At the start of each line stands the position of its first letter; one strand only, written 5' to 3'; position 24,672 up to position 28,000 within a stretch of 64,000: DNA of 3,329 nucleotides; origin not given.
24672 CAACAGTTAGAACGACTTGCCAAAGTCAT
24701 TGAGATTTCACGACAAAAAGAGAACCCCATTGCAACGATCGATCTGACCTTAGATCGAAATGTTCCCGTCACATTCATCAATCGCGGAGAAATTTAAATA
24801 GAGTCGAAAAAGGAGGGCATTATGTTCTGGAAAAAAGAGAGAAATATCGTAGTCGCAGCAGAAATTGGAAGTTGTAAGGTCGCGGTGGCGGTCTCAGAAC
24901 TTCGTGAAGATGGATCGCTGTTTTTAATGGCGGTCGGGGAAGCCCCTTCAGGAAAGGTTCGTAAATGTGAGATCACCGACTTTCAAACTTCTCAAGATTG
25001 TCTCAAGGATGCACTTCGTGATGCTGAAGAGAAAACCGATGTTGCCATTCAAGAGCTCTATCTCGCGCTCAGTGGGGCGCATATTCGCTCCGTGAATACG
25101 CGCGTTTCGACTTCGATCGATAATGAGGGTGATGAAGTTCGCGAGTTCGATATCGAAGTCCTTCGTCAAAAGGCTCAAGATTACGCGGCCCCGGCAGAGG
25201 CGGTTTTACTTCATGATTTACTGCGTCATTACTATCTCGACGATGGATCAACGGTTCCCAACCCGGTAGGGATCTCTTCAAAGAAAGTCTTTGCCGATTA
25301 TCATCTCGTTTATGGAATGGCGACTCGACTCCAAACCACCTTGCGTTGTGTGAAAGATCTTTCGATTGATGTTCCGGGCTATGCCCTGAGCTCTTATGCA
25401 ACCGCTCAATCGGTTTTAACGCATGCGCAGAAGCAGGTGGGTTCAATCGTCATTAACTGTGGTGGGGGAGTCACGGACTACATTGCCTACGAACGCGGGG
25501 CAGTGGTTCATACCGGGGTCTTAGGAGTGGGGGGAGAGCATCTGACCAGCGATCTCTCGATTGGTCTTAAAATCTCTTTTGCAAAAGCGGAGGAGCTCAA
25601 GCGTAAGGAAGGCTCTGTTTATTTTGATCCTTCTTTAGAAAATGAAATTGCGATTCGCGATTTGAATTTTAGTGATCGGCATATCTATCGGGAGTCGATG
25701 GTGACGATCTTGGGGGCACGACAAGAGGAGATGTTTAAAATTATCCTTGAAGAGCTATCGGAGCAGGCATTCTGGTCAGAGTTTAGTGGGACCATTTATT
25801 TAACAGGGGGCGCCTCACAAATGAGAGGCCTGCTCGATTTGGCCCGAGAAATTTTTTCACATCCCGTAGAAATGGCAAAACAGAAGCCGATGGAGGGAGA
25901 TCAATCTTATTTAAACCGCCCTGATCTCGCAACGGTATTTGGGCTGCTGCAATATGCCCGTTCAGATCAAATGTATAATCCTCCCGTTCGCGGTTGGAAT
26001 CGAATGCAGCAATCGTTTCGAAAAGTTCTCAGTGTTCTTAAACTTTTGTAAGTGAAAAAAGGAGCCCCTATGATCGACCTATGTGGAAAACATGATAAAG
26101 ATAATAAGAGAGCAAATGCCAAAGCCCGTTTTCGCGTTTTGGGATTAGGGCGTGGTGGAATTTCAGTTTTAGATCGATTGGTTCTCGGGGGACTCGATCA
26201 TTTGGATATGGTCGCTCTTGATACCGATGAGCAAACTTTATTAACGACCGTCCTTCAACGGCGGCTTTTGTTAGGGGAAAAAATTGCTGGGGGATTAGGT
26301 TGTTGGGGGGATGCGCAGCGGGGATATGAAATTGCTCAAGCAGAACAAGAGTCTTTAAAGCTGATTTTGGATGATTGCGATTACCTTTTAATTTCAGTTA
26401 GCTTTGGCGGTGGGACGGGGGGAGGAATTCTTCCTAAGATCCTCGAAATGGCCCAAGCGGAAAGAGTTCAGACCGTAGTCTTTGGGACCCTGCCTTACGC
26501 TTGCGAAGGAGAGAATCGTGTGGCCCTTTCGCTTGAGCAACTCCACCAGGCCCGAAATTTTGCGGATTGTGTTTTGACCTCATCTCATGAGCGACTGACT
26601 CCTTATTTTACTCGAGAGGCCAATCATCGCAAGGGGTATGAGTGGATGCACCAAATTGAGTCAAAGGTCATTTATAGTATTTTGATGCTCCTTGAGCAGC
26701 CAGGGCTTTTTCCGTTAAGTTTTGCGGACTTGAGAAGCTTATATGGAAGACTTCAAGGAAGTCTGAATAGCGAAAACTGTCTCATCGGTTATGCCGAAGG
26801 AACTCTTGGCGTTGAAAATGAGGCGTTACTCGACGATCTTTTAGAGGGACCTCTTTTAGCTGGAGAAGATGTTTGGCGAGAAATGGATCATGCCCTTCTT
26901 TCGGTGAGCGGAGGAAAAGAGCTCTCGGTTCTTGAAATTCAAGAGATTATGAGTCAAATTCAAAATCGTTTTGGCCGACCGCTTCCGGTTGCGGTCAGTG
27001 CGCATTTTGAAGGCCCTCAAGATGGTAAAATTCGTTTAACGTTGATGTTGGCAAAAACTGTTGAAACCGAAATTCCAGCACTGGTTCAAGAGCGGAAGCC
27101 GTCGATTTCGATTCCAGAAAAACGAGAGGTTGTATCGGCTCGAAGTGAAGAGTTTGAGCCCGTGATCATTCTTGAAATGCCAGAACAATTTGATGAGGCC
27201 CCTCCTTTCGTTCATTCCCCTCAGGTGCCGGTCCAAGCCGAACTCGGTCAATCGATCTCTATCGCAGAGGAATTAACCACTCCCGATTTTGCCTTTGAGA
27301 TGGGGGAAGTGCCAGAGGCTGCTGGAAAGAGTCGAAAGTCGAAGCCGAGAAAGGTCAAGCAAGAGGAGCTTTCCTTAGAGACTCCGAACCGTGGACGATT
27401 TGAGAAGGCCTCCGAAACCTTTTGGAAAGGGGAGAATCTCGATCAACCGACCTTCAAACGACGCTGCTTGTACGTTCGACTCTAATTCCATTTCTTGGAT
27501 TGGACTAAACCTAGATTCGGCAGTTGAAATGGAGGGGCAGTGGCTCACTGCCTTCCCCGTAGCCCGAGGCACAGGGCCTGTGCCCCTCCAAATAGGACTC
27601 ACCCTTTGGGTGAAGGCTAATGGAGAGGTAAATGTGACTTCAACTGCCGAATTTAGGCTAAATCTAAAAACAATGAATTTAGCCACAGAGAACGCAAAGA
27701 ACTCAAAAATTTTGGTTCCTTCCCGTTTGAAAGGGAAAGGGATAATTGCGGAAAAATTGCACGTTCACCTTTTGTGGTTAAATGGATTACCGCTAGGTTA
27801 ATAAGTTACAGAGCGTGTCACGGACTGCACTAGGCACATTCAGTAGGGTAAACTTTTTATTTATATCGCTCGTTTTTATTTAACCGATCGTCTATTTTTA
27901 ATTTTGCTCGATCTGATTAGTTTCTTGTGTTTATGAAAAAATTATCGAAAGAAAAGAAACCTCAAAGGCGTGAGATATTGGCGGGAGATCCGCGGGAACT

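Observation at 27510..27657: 59-nt two-hairpin module (M2) whose two copies differ only at unpaired positions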

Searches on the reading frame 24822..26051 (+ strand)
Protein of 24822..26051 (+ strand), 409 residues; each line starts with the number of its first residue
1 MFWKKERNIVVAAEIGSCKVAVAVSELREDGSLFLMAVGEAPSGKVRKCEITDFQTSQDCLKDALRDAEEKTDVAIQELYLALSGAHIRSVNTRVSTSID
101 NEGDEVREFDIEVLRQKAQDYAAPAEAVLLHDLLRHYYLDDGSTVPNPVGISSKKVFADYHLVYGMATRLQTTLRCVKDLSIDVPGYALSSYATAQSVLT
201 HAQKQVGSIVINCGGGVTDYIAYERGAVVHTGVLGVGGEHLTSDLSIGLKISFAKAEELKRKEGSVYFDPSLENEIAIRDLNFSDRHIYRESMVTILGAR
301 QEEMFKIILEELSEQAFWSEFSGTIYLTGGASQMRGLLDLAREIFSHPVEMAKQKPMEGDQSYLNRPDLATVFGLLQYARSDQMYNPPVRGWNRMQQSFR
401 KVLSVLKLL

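Call 39: find_encoding_contigs(protein=window:24822-26051:+, flank=4000, max_places=6)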
Protein window:24822-26051:+ (409 aa): 3 contigs read that carry it; 2 places shown.
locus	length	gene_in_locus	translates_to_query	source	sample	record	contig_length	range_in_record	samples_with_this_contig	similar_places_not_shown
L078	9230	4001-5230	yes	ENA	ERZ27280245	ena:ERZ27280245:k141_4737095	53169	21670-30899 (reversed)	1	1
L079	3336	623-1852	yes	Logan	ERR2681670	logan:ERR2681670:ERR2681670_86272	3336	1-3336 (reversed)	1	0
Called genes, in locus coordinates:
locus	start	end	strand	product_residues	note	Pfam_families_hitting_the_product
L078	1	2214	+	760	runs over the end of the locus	PF01225:Mur_ligase, PF08245:Mur_ligase_M, PF02875:Mur_ligase_C, PF01565:FAD_binding_4, PF02873:MurB_C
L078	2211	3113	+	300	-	PF01820:Dala_Dala_lig_N, PF02655:ATP-grasp_3, PF07478:Dala_Dala_lig_C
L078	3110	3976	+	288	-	PF08478:POTRA_1, PF03799:FtsQ_DivIB_C (faint)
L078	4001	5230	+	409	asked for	PF02491:SHS2_FTSA, PF06723:MreB_Mbl (weak), PF14450:FtsA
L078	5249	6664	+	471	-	PF00091:Tubulin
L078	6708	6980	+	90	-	-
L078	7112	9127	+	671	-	PF00989:PAS (faint), PF08448:PAS_4 (faint), PF08447:PAS_3, PF13426:PAS_9 (weak), PF00512:HisKA (faint), PF02518:HATPase_c, PF00072:Response_reg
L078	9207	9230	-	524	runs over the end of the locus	PF00682:HMGL-like, PF22617:HCS_D2, PF08502:LeuA_dimer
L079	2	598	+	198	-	?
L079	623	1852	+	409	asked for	PF02491:SHS2_FTSA, PF06723:MreB_Mbl (weak), PF14450:FtsA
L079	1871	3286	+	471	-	PF00091:Tubulin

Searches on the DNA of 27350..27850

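Call 52: search_rna_families(source=window, start=27350, end=27850, threshold=evalue, max_evalue=10)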
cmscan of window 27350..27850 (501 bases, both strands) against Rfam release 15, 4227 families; matches with E-value up to 10: 7.
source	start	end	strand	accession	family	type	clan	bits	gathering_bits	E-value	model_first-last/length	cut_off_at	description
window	27651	27673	+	RF01113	BMV3_UPD-PK3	Cis-reg;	-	18.1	36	5.3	1-23/23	no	Pseudoknot of upstream pseudoknot domain (UPD) of the 3'UTR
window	27524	27595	-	RF00248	mir-148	Gene; miRNA;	-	15.2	53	2.9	1-74/74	no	mir-148/mir-152 microRNA precursor family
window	27530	27672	+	RF02603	BASRCII26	Gene; sRNA;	-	15.1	218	0.21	1-190/190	no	Brucella sRNA CII26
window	27592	27631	+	RF02929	algC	Cis-reg;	-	14.4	33.8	6.4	1-52/52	no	algC RNA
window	27522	27599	-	RF04288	mir-9201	Gene; miRNA;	CL00147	13.6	95.5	6.8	1-81/81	no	mir-9201 microRNA precursor family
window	27405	27441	-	RF02224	sX5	Gene; sRNA;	-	12.8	50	6.8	1-49/49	no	Xanthomonadaceae sRNA sX5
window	27712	27790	+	RF02082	STnc540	Gene; sRNA;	-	11.5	38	9.3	1-202/202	no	Enterobacterial sRNA STnc540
